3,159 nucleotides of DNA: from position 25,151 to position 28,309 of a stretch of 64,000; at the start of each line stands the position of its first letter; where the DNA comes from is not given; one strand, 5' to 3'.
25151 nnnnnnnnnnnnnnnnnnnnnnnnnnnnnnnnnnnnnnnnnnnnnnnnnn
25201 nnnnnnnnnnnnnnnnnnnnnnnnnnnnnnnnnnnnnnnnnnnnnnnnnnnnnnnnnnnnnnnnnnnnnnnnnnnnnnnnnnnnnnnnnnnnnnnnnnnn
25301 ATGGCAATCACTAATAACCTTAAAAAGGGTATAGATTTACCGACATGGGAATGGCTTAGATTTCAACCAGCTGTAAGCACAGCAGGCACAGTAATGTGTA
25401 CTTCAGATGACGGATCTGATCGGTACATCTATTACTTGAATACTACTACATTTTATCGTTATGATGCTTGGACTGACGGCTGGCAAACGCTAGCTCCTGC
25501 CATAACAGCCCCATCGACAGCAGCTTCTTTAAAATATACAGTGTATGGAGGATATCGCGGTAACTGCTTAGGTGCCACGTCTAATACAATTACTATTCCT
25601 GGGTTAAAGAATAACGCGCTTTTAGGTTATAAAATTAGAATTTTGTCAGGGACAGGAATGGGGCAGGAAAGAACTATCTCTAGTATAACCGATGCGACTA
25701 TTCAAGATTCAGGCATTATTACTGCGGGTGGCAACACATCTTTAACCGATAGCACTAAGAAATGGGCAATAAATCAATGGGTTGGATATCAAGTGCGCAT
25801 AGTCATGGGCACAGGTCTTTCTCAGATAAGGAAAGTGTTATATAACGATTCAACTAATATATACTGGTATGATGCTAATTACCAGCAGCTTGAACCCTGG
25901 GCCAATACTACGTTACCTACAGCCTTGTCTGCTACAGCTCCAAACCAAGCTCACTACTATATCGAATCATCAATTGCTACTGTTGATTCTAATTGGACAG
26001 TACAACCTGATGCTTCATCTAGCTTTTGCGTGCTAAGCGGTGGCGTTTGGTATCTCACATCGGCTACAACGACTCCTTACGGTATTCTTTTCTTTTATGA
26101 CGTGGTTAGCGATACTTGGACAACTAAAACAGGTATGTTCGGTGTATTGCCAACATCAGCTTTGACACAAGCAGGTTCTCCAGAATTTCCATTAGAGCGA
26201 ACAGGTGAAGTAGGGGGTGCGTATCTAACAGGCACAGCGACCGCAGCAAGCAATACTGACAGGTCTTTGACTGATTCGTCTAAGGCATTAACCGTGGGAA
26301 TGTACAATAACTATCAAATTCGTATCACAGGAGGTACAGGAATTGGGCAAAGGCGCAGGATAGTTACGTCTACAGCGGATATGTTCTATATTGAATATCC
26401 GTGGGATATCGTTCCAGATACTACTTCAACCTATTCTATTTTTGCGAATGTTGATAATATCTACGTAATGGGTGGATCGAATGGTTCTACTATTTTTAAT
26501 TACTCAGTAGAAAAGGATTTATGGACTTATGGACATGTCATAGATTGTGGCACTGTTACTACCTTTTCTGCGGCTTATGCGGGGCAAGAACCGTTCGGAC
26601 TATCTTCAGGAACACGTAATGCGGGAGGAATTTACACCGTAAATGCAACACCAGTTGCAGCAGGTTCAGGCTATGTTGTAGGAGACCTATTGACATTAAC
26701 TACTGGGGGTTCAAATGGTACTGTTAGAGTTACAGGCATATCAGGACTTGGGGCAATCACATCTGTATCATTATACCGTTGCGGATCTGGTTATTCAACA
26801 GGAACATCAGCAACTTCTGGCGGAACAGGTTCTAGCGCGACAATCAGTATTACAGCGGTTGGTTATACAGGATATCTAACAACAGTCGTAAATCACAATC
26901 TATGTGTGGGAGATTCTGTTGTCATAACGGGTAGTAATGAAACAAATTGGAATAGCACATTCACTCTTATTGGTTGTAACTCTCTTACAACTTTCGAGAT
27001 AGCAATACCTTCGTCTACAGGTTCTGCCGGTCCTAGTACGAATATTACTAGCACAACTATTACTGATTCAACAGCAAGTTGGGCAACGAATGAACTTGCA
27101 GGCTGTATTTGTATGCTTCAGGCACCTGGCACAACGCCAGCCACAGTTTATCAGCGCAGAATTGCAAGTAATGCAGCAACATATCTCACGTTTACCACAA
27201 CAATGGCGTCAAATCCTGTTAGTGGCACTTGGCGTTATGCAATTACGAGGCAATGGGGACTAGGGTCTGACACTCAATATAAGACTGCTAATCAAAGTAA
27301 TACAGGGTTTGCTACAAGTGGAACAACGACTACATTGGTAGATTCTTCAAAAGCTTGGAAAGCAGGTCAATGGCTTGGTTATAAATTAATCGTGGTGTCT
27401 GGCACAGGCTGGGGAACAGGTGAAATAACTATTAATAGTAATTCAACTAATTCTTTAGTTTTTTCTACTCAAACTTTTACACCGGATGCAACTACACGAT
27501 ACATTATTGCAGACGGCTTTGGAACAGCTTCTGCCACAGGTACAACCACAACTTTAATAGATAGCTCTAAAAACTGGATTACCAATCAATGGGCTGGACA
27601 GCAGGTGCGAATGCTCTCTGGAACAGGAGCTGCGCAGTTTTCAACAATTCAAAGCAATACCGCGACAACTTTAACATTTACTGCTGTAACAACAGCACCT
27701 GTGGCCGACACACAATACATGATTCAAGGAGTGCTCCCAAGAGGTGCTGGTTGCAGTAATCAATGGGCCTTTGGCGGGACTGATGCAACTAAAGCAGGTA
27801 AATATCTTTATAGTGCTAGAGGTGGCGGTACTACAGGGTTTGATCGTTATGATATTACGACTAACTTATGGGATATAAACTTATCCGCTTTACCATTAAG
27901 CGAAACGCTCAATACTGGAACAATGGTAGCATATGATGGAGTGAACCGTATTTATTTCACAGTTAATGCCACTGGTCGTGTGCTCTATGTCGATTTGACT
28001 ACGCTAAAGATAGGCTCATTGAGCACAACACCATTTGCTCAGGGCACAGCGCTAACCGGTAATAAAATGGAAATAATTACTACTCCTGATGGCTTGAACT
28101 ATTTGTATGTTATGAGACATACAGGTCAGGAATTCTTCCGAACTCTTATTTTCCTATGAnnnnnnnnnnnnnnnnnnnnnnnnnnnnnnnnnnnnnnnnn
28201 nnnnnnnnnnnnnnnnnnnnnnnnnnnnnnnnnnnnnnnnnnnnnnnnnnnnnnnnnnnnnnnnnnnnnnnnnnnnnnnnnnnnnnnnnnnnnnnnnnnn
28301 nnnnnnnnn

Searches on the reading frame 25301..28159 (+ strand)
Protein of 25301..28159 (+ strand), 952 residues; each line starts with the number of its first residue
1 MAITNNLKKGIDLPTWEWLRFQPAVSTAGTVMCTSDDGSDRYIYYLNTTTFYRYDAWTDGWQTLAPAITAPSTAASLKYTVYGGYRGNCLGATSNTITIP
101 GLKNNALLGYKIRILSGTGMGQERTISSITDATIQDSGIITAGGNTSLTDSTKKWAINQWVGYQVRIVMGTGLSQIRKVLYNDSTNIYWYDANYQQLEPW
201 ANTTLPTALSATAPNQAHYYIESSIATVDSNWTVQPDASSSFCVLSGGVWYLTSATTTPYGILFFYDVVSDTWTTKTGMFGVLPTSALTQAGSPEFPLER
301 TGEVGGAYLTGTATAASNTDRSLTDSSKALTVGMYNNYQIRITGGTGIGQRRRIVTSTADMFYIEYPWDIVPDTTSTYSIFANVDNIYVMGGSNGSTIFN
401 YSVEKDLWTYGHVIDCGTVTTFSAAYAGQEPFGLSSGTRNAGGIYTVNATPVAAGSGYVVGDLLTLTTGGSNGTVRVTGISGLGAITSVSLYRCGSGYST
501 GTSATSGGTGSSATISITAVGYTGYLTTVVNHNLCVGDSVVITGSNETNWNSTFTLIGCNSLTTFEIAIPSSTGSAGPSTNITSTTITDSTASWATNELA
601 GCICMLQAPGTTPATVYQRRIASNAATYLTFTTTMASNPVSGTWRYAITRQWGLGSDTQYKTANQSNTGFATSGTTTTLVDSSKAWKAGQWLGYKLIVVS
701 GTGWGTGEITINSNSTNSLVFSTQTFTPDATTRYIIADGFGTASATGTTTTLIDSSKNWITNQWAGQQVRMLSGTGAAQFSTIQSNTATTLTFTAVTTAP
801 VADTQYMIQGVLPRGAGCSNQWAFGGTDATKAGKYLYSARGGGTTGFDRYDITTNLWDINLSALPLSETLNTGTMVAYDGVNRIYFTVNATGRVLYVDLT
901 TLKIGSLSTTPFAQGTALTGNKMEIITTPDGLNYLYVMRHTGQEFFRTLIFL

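Call 12: search_protein_families(library=phrogs, proteins=[window:25301-28159:+])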
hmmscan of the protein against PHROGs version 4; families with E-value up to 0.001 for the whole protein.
window:25301-28159:+ (952 aa): 0 families

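Call 13: search_protein_families(library=pfam, proteins=[window:25301-28159:+])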
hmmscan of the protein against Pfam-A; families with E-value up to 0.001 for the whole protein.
window:25301-28159:+ (952 aa): 0 families

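Call 19: search_dna_similar(query=window:25301-28159:+, collection=phages, mode=protein, max_evalue=0.001)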
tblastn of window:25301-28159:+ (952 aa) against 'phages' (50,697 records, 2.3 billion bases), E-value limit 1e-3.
Records with a match: 1; places in all: 2; records where one place covers at least 80% of the query: 0.
Best place of each record, by identity: <60% 1.
By first word of the organism name: Pseudanabaena 1.
By host as written in the record: Pseudanabaena sp. 1.
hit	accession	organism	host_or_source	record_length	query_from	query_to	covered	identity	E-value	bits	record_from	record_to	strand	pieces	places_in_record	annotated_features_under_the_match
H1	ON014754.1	Pseudanabaena phage Pam2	Pseudanabaena sp.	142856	4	786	43%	40.4%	1e-53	265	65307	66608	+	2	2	flagellar hook-length control protein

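Call 60: get_annotated_region(hit=H1, flank=20000)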
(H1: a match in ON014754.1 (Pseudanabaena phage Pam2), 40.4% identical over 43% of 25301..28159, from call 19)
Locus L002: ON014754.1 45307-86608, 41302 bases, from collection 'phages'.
description: Pseudanabaena phage Pam2, complete genome.
organism: Pseudanabaena phage Pam2 (NCBI taxid 2936518)
taxonomy: Viruses; Duplodnaviria; Heunggongvirae; Uroviricota; Caudoviricetes
host: Pseudanabaena sp.; source: water samples from the Lake Chaohu; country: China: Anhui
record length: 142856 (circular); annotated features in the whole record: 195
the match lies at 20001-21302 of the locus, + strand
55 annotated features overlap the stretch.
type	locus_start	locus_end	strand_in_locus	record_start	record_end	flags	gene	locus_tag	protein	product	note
CDS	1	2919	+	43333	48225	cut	-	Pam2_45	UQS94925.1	hypothetical protein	-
CDS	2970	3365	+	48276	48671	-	-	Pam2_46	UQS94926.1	hypothetical protein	-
CDS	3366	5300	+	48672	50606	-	-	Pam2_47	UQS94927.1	hypothetical protein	-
tRNA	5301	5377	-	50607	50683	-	-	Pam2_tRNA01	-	tRNA-Arg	-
tRNA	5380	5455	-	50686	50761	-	-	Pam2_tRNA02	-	tRNA-Lys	-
tRNA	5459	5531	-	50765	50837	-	-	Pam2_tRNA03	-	tRNA-Asn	-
tRNA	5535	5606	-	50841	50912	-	-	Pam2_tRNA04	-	tRNA-Gly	-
CDS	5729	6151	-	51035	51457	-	-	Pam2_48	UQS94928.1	hypothetical protein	-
CDS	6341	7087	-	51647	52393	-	-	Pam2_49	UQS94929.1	hypothetical protein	-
CDS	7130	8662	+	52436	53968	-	-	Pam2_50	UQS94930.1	portal protein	Portal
CDS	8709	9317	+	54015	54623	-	-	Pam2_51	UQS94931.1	hypothetical protein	-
CDS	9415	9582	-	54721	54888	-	-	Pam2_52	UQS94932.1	hypothetical protein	-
CDS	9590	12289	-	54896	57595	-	-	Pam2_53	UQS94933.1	receptor protein tyrosine phosphatase delta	Receptor protein tyrosine phosphatase delta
CDS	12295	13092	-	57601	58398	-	-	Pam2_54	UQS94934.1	botulinum neurotoxin type A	Botulinum neurotoxin type A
CDS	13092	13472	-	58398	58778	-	-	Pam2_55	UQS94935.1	hypothetical protein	-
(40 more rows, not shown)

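Call 61: find_related_loci(query=window:25301-28159:+, collection=viral_contigs, flank=10000)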
Query window:25301-28159:+ (952 aa) in viral_contigs; peptide patterns used: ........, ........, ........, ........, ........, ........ (x = any residue, [..] = any of these).
8 stretches matched a pattern; 7 encode a relative of the query (tblastn E <= 1e-3); 7 distinct loci.
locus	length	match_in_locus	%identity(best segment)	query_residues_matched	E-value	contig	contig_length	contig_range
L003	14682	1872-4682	45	1-951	0e+0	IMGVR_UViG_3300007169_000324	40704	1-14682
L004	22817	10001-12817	46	1-951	0e+0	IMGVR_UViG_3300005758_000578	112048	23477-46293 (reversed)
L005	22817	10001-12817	46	1-951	0e+0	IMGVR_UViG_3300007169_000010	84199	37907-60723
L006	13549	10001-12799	40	1-951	4e-176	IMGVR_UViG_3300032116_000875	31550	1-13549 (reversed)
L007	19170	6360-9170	41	1-951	0e+0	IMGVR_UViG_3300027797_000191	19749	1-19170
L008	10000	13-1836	38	138-951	1e-101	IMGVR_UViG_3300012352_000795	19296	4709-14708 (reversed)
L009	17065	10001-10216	44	129-807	4e-7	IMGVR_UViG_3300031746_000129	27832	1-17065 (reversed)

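Call 68: find_related_loci(query=window:25301-28159:+, collection=metagenome_contigs, flank=10000)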
Query window:25301-28159:+ (952 aa) in metagenome_contigs; peptide patterns used: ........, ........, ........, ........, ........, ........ (x = any residue, [..] = any of these).
37 stretches matched a pattern; 14 encode a relative of the query (tblastn E <= 1e-3); 14 distinct loci.
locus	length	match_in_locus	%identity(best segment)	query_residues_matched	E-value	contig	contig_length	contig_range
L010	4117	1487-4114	44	1-880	0e+0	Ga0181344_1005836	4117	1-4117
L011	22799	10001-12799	40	1-951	5e-176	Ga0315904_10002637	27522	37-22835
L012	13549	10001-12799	40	1-951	5e-176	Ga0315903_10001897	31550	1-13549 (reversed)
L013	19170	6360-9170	41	1-951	0e+0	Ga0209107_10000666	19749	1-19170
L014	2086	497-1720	41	4-810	7e-15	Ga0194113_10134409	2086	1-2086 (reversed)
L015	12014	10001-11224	38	4-810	2e-15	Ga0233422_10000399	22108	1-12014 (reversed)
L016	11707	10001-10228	44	129-808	2e-9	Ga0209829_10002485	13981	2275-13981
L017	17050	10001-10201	44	735-807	5e-7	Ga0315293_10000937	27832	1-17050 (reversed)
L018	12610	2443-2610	52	134-792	8e-7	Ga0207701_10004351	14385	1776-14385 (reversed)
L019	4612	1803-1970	53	134-791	8e-7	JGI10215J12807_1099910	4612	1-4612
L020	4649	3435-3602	53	134-791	8e-7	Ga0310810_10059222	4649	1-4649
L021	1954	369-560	42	734-793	2e-6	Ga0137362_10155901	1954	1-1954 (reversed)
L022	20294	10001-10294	30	729-820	3e-4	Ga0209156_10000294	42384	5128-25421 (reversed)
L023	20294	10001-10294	29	729-820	5e-4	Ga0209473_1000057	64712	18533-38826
